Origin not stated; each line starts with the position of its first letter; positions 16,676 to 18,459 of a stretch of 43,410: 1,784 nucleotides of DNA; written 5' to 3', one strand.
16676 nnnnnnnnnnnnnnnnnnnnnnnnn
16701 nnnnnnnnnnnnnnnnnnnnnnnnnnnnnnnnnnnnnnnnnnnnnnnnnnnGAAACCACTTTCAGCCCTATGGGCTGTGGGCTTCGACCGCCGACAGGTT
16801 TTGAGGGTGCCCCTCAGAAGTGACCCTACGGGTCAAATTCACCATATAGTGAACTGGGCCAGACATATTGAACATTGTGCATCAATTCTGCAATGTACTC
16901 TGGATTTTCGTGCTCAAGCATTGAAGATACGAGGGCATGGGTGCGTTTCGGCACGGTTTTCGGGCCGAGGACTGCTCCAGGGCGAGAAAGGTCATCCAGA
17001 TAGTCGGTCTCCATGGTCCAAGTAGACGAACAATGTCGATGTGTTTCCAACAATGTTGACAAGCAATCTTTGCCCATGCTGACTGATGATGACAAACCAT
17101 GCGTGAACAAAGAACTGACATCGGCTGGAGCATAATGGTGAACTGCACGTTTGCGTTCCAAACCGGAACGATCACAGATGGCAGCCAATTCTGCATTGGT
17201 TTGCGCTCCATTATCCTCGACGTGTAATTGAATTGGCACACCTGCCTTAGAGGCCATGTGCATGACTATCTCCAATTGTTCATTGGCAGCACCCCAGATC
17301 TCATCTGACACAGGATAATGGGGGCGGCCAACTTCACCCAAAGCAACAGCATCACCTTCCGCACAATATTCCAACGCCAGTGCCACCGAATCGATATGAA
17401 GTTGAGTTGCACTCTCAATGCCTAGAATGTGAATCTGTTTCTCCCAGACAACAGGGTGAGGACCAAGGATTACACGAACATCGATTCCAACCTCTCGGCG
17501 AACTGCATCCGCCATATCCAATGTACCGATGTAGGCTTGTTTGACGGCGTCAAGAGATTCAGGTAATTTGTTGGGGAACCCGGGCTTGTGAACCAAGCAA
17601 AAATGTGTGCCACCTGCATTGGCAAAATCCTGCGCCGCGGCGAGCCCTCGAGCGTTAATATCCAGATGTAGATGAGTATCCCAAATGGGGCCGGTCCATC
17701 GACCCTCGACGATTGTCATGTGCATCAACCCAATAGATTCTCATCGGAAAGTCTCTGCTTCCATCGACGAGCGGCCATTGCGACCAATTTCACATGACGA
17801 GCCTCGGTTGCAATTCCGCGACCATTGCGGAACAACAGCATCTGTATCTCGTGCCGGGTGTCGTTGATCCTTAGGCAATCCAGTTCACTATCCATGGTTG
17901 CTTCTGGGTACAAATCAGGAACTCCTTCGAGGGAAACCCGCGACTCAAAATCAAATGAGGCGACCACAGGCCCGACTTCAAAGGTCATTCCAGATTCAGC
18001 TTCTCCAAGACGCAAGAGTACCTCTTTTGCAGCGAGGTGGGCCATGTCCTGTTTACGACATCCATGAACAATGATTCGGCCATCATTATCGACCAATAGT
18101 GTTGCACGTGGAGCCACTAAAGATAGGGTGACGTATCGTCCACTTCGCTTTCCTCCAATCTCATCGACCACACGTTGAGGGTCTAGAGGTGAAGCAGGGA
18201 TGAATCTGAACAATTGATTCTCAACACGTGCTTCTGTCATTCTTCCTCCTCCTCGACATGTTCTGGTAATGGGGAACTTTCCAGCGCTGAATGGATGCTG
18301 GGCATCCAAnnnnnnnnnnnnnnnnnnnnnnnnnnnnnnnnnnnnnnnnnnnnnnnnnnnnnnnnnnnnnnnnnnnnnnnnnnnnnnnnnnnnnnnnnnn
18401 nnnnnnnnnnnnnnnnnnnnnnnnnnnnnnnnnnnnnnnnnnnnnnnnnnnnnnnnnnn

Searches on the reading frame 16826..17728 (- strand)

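Call 44: search_protein_families(library=pfam, proteins=[window:16826-17728:-], max_evalue=0.0001)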
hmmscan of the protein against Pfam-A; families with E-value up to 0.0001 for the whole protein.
window:16826-17728:- (300 aa): 1 family
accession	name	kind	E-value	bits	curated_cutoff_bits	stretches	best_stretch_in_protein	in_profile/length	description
PF01026.27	TatD_DNase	-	6e-19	68.9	27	1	17-282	2-243/253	TatD related DNase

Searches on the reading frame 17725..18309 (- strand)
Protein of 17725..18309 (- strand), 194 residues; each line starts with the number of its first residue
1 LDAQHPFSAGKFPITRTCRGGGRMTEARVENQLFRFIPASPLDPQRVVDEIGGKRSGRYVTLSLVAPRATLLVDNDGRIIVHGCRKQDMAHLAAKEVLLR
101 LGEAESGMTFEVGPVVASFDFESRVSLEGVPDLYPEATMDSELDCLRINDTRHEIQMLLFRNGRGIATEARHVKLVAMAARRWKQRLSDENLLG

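Call 44: search_protein_families(library=pfam, proteins=[window:17725-18309:-], max_evalue=0.0001)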
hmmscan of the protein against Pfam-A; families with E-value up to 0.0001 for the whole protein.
window:17725-18309:- (194 aa): 1 family
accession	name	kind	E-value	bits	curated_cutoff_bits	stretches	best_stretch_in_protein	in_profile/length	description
PF00352.27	TBP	-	2e-08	34.4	22.9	0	59-101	40-82/85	Transcription factor TFIID (or TATA-binding protein, TBP)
